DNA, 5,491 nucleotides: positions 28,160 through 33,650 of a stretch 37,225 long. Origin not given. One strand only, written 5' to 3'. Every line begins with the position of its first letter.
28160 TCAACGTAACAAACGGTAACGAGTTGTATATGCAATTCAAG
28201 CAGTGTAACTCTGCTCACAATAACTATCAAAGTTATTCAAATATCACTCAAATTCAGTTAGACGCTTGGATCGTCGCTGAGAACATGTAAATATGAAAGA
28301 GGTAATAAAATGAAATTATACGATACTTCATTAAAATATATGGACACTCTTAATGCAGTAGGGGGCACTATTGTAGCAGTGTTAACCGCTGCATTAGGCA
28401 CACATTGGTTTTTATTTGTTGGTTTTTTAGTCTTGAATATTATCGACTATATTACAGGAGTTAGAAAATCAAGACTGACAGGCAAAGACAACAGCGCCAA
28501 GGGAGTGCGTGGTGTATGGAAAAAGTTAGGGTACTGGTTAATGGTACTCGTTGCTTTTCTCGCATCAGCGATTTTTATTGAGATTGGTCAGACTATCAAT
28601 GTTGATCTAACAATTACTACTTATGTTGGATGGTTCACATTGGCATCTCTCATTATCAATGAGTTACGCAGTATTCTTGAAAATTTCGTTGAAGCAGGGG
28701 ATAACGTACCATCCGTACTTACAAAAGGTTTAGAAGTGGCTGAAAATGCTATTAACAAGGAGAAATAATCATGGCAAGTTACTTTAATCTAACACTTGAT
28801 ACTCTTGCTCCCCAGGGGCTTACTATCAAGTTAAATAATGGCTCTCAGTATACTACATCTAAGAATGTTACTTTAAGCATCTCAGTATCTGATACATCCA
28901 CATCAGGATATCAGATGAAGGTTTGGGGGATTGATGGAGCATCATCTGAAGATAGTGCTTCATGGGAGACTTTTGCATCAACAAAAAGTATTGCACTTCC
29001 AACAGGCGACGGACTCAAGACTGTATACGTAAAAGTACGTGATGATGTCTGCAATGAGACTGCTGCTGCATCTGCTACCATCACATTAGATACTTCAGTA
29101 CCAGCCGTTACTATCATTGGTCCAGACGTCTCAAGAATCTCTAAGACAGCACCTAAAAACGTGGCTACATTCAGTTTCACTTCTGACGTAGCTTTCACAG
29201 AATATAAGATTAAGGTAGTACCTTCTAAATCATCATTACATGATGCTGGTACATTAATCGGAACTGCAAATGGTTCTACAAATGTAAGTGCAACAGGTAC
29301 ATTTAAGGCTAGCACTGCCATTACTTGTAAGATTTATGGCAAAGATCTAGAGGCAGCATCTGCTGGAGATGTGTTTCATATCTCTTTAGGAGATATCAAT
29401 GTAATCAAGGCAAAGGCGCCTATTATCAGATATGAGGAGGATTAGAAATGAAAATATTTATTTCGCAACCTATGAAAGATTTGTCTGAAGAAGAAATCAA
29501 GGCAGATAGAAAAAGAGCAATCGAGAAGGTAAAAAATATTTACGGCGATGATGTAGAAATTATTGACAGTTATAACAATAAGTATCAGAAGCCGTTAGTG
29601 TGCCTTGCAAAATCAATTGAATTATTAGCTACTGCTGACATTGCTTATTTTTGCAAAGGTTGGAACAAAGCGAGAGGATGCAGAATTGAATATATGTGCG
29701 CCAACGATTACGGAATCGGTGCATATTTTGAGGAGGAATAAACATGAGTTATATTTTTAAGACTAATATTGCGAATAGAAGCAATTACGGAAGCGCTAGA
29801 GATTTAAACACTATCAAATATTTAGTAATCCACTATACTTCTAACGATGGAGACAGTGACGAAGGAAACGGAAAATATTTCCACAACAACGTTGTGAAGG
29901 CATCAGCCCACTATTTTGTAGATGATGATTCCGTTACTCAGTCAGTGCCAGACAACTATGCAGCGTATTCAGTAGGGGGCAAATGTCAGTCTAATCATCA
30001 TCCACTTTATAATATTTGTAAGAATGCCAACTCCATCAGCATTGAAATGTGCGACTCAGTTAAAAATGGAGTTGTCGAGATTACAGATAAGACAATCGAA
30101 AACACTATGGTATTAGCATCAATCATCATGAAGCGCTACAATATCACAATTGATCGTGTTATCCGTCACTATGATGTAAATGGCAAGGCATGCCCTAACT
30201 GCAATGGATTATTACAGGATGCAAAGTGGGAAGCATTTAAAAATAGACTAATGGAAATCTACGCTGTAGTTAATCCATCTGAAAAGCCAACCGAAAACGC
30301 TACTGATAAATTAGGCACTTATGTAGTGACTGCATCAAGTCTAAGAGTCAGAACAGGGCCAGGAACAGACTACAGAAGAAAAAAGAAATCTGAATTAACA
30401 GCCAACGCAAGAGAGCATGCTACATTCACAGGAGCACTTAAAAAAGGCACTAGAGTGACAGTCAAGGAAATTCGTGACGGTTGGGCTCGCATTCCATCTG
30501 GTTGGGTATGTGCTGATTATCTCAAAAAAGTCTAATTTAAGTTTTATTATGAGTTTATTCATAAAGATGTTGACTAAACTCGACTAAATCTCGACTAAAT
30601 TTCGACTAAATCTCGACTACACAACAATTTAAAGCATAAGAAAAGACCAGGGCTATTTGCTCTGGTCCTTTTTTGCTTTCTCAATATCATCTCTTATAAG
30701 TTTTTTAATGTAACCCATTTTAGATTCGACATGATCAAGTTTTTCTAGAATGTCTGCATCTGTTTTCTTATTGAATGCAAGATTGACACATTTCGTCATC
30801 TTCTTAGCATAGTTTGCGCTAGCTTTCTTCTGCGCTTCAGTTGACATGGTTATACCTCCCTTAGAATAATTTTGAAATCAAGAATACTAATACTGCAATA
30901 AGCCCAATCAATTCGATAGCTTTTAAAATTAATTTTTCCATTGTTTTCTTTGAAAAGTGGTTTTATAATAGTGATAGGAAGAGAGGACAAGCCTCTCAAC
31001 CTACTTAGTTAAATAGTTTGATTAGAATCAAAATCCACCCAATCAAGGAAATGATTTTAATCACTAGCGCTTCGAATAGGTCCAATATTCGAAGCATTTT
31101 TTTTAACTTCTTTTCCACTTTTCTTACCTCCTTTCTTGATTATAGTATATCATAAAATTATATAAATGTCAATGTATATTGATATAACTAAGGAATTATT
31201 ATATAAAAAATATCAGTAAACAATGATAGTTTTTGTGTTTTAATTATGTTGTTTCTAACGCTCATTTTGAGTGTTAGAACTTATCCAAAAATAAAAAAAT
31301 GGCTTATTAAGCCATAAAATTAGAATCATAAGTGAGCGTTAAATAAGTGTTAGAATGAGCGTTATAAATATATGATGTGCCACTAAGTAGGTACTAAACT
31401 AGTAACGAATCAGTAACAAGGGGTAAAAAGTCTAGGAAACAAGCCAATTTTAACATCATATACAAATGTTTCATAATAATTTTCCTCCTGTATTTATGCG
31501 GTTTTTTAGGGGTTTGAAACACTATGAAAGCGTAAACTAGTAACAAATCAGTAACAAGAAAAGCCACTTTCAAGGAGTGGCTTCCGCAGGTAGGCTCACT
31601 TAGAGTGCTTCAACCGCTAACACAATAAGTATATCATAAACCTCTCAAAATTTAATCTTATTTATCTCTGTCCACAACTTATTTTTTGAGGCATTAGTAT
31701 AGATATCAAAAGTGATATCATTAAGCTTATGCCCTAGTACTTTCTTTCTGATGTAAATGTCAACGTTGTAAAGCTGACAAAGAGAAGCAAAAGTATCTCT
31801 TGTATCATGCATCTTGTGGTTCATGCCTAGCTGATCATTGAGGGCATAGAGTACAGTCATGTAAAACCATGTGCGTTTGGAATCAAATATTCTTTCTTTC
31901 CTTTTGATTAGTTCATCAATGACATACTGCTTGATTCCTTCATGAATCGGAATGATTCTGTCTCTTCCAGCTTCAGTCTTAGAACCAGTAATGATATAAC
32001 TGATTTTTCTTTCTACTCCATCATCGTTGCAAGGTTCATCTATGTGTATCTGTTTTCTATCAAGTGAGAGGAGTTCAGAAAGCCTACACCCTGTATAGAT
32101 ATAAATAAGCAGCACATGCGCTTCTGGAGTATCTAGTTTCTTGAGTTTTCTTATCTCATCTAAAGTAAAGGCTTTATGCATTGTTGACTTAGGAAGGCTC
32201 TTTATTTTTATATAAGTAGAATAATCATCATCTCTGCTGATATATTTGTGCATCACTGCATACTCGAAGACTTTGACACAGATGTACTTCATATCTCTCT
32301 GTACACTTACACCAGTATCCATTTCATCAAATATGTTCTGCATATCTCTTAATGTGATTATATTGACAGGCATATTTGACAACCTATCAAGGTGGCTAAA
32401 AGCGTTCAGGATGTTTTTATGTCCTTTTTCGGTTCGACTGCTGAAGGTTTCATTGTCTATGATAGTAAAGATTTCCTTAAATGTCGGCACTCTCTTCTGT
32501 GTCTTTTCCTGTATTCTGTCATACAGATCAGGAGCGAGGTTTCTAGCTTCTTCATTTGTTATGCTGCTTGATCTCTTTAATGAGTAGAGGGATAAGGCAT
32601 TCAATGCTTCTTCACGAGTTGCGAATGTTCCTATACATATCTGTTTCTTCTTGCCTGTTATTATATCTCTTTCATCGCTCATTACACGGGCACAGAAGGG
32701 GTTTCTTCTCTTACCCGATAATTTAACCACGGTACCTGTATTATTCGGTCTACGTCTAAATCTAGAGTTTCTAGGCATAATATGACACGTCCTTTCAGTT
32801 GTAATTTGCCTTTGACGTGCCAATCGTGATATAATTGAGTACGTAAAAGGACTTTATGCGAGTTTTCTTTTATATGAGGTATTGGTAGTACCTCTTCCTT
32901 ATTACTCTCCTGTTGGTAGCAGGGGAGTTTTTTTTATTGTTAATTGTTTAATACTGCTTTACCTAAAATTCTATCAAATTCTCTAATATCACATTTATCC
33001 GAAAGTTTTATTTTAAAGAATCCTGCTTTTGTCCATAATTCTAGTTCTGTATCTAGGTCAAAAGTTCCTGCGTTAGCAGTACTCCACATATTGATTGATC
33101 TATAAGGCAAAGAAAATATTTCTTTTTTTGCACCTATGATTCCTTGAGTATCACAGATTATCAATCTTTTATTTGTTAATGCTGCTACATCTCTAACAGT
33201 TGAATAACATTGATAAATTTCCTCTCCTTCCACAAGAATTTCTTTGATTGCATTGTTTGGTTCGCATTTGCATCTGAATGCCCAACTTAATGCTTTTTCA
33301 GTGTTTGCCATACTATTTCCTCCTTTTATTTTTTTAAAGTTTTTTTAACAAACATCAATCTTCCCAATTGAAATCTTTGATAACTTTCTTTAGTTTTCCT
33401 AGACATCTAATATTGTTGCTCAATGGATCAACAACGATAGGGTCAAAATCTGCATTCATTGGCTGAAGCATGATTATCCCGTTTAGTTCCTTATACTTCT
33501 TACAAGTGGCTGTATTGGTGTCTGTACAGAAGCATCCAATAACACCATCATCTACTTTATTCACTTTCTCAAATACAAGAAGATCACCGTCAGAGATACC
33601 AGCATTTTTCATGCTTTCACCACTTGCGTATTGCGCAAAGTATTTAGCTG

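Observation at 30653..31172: A consensus-promoter-driven minus-strand operon encodes two paralogous hydrophobic micropeptides and an RHH protein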

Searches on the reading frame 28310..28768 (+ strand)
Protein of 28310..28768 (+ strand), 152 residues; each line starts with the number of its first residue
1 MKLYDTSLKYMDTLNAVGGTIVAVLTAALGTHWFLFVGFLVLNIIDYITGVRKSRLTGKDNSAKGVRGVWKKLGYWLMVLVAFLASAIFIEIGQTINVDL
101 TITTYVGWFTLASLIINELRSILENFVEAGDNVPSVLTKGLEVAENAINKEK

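Call 8: search_protein_families(library=pfam, proteins=[window:28310-28768:+], max_evalue=1)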
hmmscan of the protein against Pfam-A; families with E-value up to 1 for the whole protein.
window:28310-28768:+ (152 aa): 2 families
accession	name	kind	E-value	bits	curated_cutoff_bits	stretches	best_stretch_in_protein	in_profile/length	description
PF05105.17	Phage_holin_4_1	-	2.2e-30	105.5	22.2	1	24-145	2-115/116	Bacteriophage holin family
PF11982.13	DUF3483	-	0.1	12.7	31.5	1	16-96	72-149/215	Domain of unknown function (DUF3483)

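Call 9: search_protein_families(library=phrogs, proteins=[window:28310-28768:+], max_evalue=1)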
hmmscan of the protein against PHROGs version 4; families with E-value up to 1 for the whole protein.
window:28310-28768:+ (152 aa): 3 families
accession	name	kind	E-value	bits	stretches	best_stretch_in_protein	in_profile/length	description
phrog_199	-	lysis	4.1e-15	56.5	1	12-151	6-134/545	holin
phrog_21233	-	unknown function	0.0047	18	1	23-76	17-70/72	-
phrog_11795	-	unknown function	0.094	14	0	32-50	20-38/90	-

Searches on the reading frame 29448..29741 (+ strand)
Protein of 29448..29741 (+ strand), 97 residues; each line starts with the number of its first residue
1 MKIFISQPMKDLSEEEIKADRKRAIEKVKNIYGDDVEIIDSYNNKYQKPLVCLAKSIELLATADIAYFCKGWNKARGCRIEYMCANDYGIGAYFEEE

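Call 8: search_protein_families(library=pfam, proteins=[window:29448-29741:+], max_evalue=1)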
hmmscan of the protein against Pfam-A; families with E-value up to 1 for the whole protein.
window:29448-29741:+ (97 aa): 3 families
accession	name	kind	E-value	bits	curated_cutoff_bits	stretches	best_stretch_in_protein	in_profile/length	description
PF14359.12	DUF4406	-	0.0051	17.6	22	1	51-90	48-87/91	Domain of unknown function (DUF4406)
PF10642.14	Tom5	-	0.056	13.9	26.1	1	8-30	5-26/46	Mitochondrial import receptor subunit or translocase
PF13271.11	DUF4062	-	0.13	12.9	24.7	1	2-54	1-48/82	Domain of unknown function (DUF4062)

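Call 9: search_protein_families(library=phrogs, proteins=[window:29448-29741:+], max_evalue=1)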
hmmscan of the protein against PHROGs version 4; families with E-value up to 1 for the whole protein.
window:29448-29741:+ (97 aa): 4 families
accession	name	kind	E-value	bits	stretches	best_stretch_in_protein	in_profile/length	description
phrog_355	-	DNA, RNA and nucleotide metabolism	6.4e-15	56.2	1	1-97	75-174/249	nucleoside 2-deoxyribosyltransferase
phrog_5781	-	unknown function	0.00058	20.5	1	53-93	57-97/220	-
phrog_33034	-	unknown function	0.051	14.5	1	69-85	15-31/62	-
phrog_10743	-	unknown function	0.13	13.2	1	36-81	45-90/178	-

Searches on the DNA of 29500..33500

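Call 7: search_rna_families(source=window, start=29500, end=33500, threshold=evalue, max_evalue=1)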
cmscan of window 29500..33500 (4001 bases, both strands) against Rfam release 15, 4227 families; matches with E-value up to 1: 4.
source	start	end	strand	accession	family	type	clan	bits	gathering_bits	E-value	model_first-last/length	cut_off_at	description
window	30636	30725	-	RF02449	ncr1015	Gene; sRNA;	-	31.5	60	0.092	1-121/121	no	Bacillus sRNA ncr1015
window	33374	33413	-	RF02925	6A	Gene; sRNA;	-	23.5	41.2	0.37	1-52/52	no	6A RNA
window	31464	31558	+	RF00171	Tombus_5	Cis-reg;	-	23.4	43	0.16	1-166/166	no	Tombusvirus 5' UTR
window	29985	30005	-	RF01134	sR30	Gene; snRNA; snoRNA; CD-box;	-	16.3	38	0.83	1-57/57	no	Small nucleolar RNA sR30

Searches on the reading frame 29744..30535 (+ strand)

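Call 8: search_protein_families(library=pfam, proteins=[window:29744-30535:+], max_evalue=1)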
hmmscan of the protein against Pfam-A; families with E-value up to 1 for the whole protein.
window:29744-30535:+ (263 aa): 4 families
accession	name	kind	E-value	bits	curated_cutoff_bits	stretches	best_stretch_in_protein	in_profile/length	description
PF01510.30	Amidase_2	-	1.4e-21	77.7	26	1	22-152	3-130/131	N-acetylmuramoyl-L-alanine amidase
PF08239.17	SH3_3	-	2.6e-07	31.1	27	1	226-261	13-54/54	Bacterial SH3 domain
PF24246.1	SH3b_T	-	0.0076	17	27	1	229-252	36-59/74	SH3b_T domain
PF17915.7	zf_Rg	-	0.15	11.9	25.5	1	147-160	7-20/49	Reverse gyrase zinc finger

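Call 9: search_protein_families(library=phrogs, proteins=[window:29744-30535:+], max_evalue=1)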
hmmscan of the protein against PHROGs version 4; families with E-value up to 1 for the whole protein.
window:29744-30535:+ (263 aa): 20 families
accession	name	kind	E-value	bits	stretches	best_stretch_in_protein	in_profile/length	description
phrog_1794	-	lysis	9.7e-41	141.3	2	6-174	38-200/336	amidase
phrog_833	-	lysis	1.1e-32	114.9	1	10-244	15-257/294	endolysin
phrog_670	-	lysis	1.1e-32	114.7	1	1-216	91-272/596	endolysin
phrog_9611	-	lysis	4.5e-29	102.8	1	19-187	18-181/246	endolysin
phrog_3088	-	lysis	3.5e-28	100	1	8-187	7-179/248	amidase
phrog_19265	-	unknown function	2.1e-25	91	1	12-190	12-166/293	-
phrog_1493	-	lysis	5e-25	89.5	1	10-197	13-195/394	endolysin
phrog_2338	-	lysis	5.9e-25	89.4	1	5-257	8-254/346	endolysin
phrog_18955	-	unknown function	1.1e-22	81.3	2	21-166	293-430/483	-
phrog_7698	-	lysis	5.1e-08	34.1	1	8-194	8-180/316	endolysin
phrog_5182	-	lysis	7.7e-08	33.3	1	19-141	30-143/321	endolysin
phrog_3393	-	lysis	3.4e-06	28.1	1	1-104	1-96/342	endolysin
phrog_15001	-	lysis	7.4e-06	26.3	1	44-149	70-164/367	endolysin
phrog_2998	-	lysis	5.6e-05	23.8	1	15-189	137-315/485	endolysin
phrog_1110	-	lysis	0.0001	22.8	1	1-81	1-80/301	endolysin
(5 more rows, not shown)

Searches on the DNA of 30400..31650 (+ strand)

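Call 6: search_dna_similar(query=window:30400-31650:+, collection=phages, mode=distant, max_rows=30)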
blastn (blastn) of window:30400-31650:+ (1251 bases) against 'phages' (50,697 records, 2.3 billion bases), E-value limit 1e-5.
No match.

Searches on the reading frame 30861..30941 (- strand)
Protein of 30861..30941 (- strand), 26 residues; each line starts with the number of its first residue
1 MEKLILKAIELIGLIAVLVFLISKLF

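Call 8: search_protein_families(library=pfam, proteins=[window:30861-30941:-], max_evalue=1)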
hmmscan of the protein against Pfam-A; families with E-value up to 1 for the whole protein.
window:30861-30941:- (26 aa): 0 families

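Call 9: search_protein_families(library=phrogs, proteins=[window:30861-30941:-], max_evalue=1)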
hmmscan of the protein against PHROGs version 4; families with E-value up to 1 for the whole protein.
window:30861-30941:- (26 aa): 1 family
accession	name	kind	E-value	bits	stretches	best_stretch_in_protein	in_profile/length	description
phrog_7712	-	unknown function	0.0035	18.7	1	1-26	25-50/51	-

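Call 32: search_protein_families(library=padloc, proteins=[window:30864-30941:-], max_evalue=1)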
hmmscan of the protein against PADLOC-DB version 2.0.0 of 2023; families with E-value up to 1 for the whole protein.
seq(26 aa): 0 families

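Call 33: search_protein_families(library=ncbifam, proteins=[window:30864-30941:-], max_evalue=1)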
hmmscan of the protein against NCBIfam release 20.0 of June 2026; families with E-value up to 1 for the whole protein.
seq(26 aa): 0 families

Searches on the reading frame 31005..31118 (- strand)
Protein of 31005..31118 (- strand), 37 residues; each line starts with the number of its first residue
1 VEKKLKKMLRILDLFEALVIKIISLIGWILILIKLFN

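Call 8: search_protein_families(library=pfam, proteins=[window:31005-31118:-], max_evalue=1)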
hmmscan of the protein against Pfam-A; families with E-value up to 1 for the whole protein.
window:31005-31118:- (37 aa): 0 families

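Call 9: search_protein_families(library=phrogs, proteins=[window:31005-31118:-], max_evalue=1)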
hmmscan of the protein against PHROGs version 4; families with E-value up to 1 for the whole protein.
window:31005-31118:- (37 aa): 1 family
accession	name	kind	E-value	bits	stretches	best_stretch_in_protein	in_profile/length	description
phrog_7712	-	unknown function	0.00015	23.1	1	4-33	14-43/51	-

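Call 10: search_dna_similar(query=window:31008-31118:-, collection=phages, mode=protein, max_evalue=10, max_rows=40)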
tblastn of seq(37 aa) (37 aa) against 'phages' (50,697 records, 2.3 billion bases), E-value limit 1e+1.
No match.

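Call 32: search_protein_families(library=padloc, proteins=[window:31008-31118:-], max_evalue=1)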
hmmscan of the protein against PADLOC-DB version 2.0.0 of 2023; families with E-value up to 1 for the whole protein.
seq(37 aa): 0 families

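Call 33: search_protein_families(library=ncbifam, proteins=[window:31008-31118:-], max_evalue=1)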
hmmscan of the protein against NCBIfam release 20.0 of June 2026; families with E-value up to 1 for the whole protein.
seq(37 aa): 0 families

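Call 99: search_protein_representatives(protein=window:31008-31118:-)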
Query: 37 residues. Proteins with E-value up to 0.001 (for the whole library): 13; up to 1e-10: 0; up to 1e-30: 0. The best 13 are listed.
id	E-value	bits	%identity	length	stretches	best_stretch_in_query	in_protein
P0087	1.5e-10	55.1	89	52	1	3-37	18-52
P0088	5.4e-07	44.5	75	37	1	1-36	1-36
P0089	8.8e-05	37.8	61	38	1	1-36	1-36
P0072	1.1e-04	37.5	56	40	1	2-37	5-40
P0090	1.3e-04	37.3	66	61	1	1-35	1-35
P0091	1.6e-04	37.0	66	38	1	1-35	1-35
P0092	2.5e-04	36.4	63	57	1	1-35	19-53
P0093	2.6e-04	36.4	58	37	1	1-36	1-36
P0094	4.3e-04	35.7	56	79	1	1-36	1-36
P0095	4.7e-04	35.6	63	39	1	1-35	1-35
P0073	6.4e-04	35.2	59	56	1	1-37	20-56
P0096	6.8e-04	35.1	62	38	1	1-34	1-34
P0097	7.5e-04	35.0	54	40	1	1-35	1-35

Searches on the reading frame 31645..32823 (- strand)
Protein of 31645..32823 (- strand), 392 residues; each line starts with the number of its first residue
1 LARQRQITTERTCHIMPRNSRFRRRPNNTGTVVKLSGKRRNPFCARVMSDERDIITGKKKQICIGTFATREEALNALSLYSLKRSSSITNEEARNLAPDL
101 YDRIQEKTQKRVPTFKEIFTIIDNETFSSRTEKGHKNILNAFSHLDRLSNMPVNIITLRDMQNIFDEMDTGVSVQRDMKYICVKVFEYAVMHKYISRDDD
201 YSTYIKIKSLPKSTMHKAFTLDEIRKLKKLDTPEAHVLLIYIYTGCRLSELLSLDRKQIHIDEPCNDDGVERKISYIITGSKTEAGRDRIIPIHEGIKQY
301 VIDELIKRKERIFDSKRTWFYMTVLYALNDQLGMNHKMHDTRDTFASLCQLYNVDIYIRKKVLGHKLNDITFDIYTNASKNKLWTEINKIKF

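Call 8: search_protein_families(library=pfam, proteins=[window:31645-32823:-], max_evalue=1)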
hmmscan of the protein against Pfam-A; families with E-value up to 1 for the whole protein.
window:31645-32823:- (392 aa): 4 families
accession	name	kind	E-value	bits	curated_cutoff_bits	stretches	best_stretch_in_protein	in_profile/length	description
PF00589.27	Phage_integrase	-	5.3e-07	30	27.1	1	226-381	17-171/172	Phage integrase family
PF14657.12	Arm-DNA-bind_4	-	6.7e-05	22.8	22.3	1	53-81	11-39/47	Arm DNA-binding domain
PF22022.2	Phage_int_M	-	0.0098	16.6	27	1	135-198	21-88/96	Phage integrase central domain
PF19837.4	DUF6316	-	0.019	15.2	28.5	0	307-323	11-27/55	Domain of unknown function (DUF6316)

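Call 9: search_protein_families(library=phrogs, proteins=[window:31645-32823:-], max_evalue=1)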
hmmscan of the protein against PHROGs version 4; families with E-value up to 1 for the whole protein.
window:31645-32823:- (392 aa): 8 families
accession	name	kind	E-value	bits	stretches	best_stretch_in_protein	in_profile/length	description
phrog_1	-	integration and excision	1.3e-35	124.7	1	38-390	119-447/611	integrase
phrog_216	-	integration and excision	6.8e-13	49.4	1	168-390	8-236/301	integrase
phrog_7685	-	integration and excision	7.7e-05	23.4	1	326-389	169-234/240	integrase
phrog_21814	-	unknown function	0.0031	18.7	1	323-366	28-71/124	-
phrog_4947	-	unknown function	0.0091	17.6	1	16-84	33-102/121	-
phrog_33155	-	DNA, RNA and nucleotide metabolism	0.021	16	1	172-214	78-120/164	HNH endonuclease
phrog_7269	-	integration and excision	0.021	15.8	1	322-387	14-78/89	integrase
phrog_13470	-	DNA, RNA and nucleotide metabolism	0.22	12.7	1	55-76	113-134/152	HNH endonuclease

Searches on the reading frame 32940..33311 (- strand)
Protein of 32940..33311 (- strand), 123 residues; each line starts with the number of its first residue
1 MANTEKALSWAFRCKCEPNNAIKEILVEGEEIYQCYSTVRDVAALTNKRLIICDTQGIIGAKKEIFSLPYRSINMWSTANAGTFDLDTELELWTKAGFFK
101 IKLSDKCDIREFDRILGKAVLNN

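Call 8: search_protein_families(library=pfam, proteins=[window:32940-33311:-], max_evalue=1)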
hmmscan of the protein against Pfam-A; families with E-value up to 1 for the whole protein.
window:32940-33311:- (123 aa): 2 families
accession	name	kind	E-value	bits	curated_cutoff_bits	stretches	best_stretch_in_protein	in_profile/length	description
PF08000.17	bPH_1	-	3.6e-31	108.1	27.7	1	19-119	19-121/122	Bacterial PH domain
PF14470.12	bPH_3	-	1.1e-06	29.4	23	1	40-114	22-91/95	Bacterial PH domain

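Call 9: search_protein_families(library=phrogs, proteins=[window:32940-33311:-], max_evalue=1)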
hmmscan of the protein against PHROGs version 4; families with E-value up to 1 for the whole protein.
window:32940-33311:- (123 aa): 2 families
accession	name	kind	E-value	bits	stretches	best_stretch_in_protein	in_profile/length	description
phrog_7115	-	unknown function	3.5e-46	157.4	1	2-122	4-127/127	-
phrog_2700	-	unknown function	0.063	13.7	1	23-76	173-235/331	-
